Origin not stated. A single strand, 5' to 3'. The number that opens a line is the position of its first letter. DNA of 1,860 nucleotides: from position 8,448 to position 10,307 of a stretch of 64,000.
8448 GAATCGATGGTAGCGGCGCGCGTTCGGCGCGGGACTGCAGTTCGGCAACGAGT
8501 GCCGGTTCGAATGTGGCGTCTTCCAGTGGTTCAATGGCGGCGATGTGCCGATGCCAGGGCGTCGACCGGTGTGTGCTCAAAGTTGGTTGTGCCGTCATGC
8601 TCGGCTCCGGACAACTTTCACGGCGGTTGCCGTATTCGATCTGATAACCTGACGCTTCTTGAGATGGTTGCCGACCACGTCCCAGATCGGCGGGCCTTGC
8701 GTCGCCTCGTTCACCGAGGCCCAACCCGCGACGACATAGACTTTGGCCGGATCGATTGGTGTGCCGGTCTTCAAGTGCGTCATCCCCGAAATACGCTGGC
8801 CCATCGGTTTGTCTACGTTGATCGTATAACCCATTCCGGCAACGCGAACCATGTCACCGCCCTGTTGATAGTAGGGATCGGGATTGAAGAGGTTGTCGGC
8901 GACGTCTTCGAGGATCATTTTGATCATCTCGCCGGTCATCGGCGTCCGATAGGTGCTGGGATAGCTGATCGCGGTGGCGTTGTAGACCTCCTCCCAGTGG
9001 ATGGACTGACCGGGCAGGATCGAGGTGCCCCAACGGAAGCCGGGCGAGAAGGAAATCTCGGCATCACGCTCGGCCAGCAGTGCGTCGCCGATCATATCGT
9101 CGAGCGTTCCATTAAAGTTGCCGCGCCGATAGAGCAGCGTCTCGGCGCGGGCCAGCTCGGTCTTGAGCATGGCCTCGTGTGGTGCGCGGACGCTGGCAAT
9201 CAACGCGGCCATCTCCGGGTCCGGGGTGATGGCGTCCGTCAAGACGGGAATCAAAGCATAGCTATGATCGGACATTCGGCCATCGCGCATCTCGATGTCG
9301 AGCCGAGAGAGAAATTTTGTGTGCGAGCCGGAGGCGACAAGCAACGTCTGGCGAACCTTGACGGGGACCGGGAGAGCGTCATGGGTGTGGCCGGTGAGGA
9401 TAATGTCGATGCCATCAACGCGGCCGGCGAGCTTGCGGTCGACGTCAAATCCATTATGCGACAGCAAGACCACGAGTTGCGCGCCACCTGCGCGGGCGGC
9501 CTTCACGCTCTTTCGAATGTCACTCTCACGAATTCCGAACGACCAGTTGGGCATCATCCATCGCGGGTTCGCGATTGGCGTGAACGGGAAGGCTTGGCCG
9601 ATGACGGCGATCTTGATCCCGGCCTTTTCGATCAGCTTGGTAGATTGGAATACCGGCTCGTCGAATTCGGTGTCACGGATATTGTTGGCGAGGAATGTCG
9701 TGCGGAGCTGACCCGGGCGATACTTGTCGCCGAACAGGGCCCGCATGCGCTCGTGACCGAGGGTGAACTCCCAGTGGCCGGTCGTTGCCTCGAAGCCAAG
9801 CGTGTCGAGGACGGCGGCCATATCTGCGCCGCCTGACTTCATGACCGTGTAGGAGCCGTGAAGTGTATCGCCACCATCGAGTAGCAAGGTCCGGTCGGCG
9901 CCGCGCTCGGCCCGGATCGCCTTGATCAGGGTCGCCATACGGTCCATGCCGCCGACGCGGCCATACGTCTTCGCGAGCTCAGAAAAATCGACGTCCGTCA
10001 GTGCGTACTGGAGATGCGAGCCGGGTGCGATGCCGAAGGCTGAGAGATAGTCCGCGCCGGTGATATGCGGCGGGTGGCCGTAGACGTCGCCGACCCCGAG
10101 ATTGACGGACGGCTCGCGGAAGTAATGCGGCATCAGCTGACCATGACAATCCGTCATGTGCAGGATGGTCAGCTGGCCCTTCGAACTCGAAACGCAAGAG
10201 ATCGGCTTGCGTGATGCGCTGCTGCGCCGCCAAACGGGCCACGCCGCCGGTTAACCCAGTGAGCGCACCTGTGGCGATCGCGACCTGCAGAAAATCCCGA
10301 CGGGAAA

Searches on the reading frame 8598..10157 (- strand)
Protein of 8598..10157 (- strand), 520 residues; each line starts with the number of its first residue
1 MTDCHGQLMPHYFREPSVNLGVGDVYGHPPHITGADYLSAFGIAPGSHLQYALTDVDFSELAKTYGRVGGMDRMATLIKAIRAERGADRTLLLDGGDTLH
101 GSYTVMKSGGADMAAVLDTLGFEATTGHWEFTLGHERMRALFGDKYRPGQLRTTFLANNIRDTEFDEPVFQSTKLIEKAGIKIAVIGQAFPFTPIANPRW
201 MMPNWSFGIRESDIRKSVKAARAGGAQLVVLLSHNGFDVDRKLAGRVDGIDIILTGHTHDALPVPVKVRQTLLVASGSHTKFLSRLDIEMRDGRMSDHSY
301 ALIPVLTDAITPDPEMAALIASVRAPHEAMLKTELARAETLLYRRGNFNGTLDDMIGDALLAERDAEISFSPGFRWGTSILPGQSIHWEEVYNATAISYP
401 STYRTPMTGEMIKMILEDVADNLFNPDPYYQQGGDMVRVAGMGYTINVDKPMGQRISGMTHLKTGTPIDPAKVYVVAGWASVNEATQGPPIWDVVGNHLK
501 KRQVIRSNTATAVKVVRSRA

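Call 4: search_protein_families(library=pfam, proteins=[window:8598-10157:-], max_evalue=0.01)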
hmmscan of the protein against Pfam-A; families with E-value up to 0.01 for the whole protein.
window:8598-10157:- (520 aa): 1 family
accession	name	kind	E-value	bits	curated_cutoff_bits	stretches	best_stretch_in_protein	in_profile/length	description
PF02872.23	5_nucleotid_C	-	8e-15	55.7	23.6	1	350-479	22-143/158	5'-nucleotidase, C-terminal domain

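Call 5: search_protein_families(library=ncbifam, proteins=[window:8598-10157:-], max_evalue=0.001)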
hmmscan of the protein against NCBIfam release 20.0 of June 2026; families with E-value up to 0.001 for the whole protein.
window:8598-10157:- (520 aa): 12 families
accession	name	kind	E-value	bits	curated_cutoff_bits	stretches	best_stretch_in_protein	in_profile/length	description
TIGR04486.1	thiosulf_SoxB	equivalog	3.9e-229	761.6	550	1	1-516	47-554/556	thiosulfohydrolase SoxB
NF041198.1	UshA_like_PCGU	equivalog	5.3e-19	68.2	275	1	68-294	46-272/519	UshA-like (seleno)protein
NF006934.0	PRK09419.1-1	subfamily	7e-17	60.4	1646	1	60-292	69-301/1174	multifunctional 2',3'-cyclic-nucleotide 2'-phosphodiesterase/3'-nucleotidase/5'-nucleotidase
NF006937.0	PRK09419.1-4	equivalog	3.1e-15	54.7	2554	1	227-488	844-1113/1411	multifunctional 2',3'-cyclic-nucleotide 2'-phosphodiesterase/3'-nucleotidase/5'-nucleotidase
NF006935.0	PRK09419.1-2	equivalog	2.2e-12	45.4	2801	1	216-479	853-1125/1445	multifunctional 2',3'-cyclic-nucleotide 2'-phosphodiesterase/3'-nucleotidase/5'-nucleotidase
TIGR01530.1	nadN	equivalog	1.2e-11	44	436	1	63-260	26-217/550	NAD nucleotidase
NF007109.1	PRK09558.1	equivalog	2.7e-10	39.6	600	1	70-243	57-228/550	bifunctional UDP-sugar hydrolase/5'-nucleotidase UshA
NF006938.0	PRK09420.1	equivalog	3.8e-10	38.8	486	1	63-264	45-265/648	bifunctional 2',3'-cyclic-nucleotide 2'-phosphodiesterase/3'-nucleotidase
TIGR01390.1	CycNucDiestase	equivalog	1.1e-08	34.1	883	1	53-265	15-244/626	2',3'-cyclic-nucleotide 2'-phosphodiesterase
NF040549.1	Nt5e_LPXTG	exception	6e-07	28.1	1050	1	68-140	117-187/731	cell surface ecto-5'-nucleotidase Nt5e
NF049981.1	UshA_like_Sel_2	equivalog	5.2e-05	22.8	140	0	213-320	146-261/262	UshA-like (seleno)protein family 2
NF008871.0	PRK11907.1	equivalog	8.5e-05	20.8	1266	1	70-263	143-356/814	bifunctional 2',3'-cyclic-nucleotide 2'-phosphodiesterase/3'-nucleotidase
